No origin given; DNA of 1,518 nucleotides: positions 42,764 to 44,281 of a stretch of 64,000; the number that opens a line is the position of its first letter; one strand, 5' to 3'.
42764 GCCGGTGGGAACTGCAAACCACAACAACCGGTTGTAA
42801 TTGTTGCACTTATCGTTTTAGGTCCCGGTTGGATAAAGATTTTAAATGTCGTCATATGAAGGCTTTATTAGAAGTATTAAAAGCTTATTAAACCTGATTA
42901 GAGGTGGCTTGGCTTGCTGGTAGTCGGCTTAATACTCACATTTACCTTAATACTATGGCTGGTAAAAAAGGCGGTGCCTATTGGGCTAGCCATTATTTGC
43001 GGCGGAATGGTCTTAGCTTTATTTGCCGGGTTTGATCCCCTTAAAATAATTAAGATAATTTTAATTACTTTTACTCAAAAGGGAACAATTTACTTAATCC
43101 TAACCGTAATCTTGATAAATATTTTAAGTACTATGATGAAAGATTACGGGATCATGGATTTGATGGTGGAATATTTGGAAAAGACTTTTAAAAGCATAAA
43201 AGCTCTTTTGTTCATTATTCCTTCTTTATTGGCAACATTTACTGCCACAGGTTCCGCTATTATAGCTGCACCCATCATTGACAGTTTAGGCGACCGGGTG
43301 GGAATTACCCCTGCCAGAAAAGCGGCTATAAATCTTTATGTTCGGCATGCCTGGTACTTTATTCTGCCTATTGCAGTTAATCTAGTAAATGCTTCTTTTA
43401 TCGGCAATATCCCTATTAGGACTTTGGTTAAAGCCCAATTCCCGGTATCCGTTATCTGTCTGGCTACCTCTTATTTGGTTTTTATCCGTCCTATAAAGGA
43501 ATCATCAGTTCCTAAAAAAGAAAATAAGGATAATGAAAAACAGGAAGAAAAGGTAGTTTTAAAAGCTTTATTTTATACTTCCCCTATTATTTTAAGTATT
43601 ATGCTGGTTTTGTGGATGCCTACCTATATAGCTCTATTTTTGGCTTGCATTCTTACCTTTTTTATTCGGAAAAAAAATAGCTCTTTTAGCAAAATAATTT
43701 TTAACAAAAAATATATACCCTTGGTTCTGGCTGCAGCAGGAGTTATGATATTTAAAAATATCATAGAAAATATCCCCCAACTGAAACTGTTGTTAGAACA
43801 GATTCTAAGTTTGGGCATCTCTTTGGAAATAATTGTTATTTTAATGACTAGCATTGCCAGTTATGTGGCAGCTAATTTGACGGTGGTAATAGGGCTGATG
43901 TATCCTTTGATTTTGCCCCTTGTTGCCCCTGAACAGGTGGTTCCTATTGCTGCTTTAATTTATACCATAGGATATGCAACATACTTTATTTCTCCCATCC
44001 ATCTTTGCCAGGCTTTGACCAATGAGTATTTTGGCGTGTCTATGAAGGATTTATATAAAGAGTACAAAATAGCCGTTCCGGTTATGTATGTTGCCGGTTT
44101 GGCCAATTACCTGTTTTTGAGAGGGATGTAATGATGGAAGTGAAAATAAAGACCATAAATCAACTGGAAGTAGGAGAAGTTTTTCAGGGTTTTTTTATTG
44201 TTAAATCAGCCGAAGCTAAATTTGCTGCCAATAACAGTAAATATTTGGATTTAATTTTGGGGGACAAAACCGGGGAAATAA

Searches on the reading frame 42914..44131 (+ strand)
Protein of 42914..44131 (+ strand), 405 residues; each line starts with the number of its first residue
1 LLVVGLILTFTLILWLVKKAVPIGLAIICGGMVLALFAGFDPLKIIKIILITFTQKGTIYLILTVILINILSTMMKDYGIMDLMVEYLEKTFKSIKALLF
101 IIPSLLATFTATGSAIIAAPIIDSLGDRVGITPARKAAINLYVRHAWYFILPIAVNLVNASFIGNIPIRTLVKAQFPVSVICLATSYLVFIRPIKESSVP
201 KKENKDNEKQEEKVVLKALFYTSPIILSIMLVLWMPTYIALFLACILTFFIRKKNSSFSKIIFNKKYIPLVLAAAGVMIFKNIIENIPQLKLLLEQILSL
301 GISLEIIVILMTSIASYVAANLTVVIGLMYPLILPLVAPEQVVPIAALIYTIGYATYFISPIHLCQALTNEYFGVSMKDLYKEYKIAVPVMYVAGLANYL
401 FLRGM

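Call 101: search_protein_families(library=pfam, proteins=[window:42914-44131:+], max_evalue=0.001)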
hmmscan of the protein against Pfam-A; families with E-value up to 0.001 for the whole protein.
window:42914-44131:+ (405 aa): 1 family
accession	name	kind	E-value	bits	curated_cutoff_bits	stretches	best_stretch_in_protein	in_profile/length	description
PF04165.18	DUF401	-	2.2e-29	103.4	24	1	6-388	5-379/393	Protein of unknown function (DUF401)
